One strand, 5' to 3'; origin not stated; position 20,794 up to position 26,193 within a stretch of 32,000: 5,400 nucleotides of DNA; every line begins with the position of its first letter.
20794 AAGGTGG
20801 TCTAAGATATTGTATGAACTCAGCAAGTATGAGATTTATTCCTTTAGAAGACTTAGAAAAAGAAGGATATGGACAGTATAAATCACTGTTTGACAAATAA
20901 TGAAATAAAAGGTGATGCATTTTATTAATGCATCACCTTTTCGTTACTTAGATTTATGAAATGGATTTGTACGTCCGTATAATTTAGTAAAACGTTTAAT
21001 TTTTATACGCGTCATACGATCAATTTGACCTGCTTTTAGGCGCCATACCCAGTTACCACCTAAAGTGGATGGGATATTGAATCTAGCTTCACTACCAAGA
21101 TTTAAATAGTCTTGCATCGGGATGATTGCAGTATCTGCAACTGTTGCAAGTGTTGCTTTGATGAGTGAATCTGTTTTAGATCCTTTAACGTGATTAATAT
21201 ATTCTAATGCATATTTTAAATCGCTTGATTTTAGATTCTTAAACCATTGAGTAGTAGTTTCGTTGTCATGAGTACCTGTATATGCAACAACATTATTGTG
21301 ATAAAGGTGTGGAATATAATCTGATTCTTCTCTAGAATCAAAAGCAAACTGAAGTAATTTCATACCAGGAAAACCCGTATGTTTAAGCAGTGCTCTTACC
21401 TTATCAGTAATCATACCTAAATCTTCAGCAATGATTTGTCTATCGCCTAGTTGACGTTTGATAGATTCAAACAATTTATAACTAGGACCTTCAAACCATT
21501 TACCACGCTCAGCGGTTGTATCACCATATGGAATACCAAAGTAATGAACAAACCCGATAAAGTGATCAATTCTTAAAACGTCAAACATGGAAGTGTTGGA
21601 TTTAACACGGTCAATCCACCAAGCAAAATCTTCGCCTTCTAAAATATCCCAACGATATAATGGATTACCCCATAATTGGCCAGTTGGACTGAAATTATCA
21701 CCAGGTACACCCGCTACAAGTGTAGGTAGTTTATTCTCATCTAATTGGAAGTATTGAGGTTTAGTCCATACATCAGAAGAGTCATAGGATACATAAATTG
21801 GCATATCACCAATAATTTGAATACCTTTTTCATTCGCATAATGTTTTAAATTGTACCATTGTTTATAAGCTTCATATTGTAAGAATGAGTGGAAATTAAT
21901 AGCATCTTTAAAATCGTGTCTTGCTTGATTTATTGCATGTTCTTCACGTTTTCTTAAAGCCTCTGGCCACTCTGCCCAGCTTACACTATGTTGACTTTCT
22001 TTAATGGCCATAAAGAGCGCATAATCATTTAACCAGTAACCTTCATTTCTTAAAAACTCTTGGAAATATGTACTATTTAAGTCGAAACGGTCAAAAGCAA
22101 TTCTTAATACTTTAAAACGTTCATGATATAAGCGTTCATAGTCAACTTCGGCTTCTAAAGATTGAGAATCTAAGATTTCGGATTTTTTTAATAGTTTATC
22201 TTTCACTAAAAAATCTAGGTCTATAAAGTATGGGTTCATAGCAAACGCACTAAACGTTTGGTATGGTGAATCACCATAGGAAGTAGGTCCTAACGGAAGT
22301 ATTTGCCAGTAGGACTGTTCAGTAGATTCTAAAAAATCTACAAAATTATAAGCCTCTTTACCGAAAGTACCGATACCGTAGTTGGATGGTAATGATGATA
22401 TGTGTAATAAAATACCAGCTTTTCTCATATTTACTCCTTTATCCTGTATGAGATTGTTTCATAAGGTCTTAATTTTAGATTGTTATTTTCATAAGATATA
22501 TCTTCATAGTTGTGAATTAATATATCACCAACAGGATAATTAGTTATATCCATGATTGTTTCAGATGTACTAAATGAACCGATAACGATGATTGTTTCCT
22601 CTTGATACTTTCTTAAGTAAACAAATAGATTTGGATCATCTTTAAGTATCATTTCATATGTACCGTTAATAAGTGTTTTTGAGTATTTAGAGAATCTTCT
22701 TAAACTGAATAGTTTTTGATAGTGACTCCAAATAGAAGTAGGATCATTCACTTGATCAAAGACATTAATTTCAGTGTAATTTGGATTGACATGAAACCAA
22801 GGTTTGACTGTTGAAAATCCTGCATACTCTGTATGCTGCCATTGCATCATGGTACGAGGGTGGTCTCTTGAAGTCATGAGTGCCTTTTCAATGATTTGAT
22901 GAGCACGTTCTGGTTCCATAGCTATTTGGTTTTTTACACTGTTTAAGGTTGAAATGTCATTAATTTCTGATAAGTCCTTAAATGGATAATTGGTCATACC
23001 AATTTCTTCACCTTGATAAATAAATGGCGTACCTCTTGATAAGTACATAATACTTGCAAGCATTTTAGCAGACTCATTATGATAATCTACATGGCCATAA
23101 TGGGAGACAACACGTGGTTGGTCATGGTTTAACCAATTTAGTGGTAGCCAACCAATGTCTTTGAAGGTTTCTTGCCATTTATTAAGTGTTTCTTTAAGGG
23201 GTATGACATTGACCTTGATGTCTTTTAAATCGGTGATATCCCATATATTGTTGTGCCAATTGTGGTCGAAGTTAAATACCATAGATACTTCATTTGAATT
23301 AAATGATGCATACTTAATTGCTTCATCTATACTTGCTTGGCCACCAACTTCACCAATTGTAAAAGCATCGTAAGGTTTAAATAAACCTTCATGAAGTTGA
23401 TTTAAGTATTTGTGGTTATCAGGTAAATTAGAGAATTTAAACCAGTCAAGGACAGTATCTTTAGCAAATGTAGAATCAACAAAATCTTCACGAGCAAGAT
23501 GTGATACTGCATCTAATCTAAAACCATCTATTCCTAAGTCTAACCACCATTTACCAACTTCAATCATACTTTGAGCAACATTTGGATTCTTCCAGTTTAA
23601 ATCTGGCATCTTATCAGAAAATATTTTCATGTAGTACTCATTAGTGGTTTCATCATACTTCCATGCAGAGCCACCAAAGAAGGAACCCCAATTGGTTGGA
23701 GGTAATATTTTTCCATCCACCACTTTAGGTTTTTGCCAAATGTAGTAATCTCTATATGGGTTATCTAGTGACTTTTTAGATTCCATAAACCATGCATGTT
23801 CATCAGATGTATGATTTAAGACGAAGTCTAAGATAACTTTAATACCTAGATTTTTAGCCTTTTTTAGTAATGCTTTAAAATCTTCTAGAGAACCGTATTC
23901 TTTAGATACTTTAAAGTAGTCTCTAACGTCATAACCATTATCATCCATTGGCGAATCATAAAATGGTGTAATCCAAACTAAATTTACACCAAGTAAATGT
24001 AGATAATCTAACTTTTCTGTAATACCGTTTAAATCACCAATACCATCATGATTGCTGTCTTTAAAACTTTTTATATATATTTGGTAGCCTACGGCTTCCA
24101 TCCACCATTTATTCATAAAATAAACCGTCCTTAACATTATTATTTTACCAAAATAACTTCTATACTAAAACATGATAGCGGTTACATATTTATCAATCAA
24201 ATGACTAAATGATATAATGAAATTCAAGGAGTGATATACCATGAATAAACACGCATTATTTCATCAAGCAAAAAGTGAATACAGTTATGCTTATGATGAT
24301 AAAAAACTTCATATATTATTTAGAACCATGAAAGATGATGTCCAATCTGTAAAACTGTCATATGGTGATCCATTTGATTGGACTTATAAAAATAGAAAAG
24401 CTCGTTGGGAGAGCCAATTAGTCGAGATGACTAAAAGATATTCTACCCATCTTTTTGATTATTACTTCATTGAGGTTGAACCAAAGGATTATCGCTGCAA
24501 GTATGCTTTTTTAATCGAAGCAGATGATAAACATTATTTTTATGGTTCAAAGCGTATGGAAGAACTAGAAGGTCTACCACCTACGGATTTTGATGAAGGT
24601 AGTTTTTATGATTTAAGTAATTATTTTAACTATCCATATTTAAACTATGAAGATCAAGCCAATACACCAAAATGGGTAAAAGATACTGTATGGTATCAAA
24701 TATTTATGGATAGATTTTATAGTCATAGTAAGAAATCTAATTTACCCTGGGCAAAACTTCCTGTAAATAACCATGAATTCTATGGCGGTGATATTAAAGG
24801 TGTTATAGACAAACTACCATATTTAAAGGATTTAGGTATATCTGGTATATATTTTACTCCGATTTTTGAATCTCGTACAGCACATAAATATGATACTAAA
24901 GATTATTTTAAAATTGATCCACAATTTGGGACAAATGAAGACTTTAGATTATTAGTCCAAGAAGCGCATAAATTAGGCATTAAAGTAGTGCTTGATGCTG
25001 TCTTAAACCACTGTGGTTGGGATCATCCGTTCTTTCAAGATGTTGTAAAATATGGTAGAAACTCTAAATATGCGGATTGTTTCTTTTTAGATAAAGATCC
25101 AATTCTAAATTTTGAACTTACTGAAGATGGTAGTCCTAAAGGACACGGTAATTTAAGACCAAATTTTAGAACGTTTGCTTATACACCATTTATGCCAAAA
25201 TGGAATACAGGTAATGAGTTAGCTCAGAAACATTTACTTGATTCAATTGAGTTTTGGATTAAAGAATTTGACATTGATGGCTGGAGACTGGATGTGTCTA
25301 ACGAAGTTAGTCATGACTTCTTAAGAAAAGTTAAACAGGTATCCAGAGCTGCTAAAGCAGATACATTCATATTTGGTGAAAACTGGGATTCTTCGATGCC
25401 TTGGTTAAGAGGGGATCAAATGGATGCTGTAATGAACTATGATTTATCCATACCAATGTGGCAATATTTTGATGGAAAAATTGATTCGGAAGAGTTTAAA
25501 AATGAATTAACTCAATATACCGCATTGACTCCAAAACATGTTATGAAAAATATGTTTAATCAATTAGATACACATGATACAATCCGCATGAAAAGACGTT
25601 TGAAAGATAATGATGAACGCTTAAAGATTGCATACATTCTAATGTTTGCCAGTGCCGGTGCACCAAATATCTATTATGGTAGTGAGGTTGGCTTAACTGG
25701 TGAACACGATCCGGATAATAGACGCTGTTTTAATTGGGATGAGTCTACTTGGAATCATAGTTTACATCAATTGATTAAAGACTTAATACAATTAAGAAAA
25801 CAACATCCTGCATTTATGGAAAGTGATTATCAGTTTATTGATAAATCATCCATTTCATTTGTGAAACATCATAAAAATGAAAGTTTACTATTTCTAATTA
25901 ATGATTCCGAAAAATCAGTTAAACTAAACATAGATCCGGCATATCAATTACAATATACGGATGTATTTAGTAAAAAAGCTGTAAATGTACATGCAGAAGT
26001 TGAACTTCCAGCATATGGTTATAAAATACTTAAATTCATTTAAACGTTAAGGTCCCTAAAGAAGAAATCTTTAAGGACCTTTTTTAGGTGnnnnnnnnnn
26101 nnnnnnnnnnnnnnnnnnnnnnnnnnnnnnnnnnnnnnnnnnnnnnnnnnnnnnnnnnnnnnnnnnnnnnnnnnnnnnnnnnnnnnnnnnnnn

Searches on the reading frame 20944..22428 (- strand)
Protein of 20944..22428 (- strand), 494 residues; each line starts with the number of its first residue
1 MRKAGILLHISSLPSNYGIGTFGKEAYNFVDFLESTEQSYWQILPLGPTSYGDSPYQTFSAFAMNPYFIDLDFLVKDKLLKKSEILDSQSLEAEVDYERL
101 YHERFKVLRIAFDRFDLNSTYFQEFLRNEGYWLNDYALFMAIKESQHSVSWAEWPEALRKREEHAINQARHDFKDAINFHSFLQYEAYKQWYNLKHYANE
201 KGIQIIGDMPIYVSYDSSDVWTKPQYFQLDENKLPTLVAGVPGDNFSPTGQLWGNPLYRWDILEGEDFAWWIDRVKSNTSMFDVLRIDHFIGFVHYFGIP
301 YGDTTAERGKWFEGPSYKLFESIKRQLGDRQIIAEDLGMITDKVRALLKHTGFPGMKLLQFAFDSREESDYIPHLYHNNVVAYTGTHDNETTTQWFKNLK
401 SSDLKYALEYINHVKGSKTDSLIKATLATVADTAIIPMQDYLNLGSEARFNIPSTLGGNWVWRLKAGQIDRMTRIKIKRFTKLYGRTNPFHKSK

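Call 105: search_protein_families(library=pfam, proteins=[window:20944-22428:-], max_evalue=0.00001)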
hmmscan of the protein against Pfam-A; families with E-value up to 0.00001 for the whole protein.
window:20944-22428:- (494 aa): 1 family
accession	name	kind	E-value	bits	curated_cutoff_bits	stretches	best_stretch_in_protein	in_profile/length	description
PF02446.23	Glyco_hydro_77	-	6.5e-181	602.7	25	1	8-469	1-464/465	4-alpha-glucanotransferase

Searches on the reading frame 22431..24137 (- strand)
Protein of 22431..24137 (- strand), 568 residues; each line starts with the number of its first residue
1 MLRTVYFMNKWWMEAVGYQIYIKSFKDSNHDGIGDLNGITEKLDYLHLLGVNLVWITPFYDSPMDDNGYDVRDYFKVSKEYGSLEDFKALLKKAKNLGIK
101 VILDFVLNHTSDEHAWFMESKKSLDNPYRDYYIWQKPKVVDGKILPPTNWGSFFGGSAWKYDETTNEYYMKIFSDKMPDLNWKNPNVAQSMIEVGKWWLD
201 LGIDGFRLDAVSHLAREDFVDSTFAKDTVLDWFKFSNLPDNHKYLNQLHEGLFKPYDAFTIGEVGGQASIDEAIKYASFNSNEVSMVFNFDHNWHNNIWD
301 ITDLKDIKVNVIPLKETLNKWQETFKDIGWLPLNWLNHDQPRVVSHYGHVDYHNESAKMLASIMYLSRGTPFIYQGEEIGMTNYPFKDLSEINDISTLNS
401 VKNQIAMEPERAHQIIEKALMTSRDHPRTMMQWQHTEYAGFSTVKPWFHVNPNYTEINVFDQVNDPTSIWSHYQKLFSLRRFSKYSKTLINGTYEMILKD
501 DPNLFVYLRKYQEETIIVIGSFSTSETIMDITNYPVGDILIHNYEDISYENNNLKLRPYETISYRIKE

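Call 105: search_protein_families(library=pfam, proteins=[window:22431-24137:-], max_evalue=0.00001)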
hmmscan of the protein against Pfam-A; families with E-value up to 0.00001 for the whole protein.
window:22431-24137:- (568 aa): 2 families
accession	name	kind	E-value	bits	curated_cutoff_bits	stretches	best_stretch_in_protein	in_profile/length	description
PF00128.31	Alpha-amylase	-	1.4e-141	473.2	22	1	19-481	1-438/446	Alpha amylase, catalytic domain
PF23915.1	SusG_C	-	9.9e-07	29.4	27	1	505-562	2-61/62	Alpha-amylase SusG C-terminal domain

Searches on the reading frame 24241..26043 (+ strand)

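Call 105: search_protein_families(library=pfam, proteins=[window:24241-26043:+], max_evalue=0.00001)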
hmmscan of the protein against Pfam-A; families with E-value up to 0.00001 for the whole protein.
window:24241-26043:+ (600 aa): 3 families
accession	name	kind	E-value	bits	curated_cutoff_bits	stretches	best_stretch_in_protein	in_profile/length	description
PF00128.31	Alpha-amylase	-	6.6e-70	237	22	1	153-503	1-394/446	Alpha amylase, catalytic domain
PF02903.20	Alpha-amylase_N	-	2.4e-31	108.8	23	1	1-135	1-120/120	Alpha amylase, N-terminal ig-like domain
PF16657.11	Malt_amylase_C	-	2.7e-07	31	27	1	530-596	3-75/75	Maltogenic Amylase, C-terminal domain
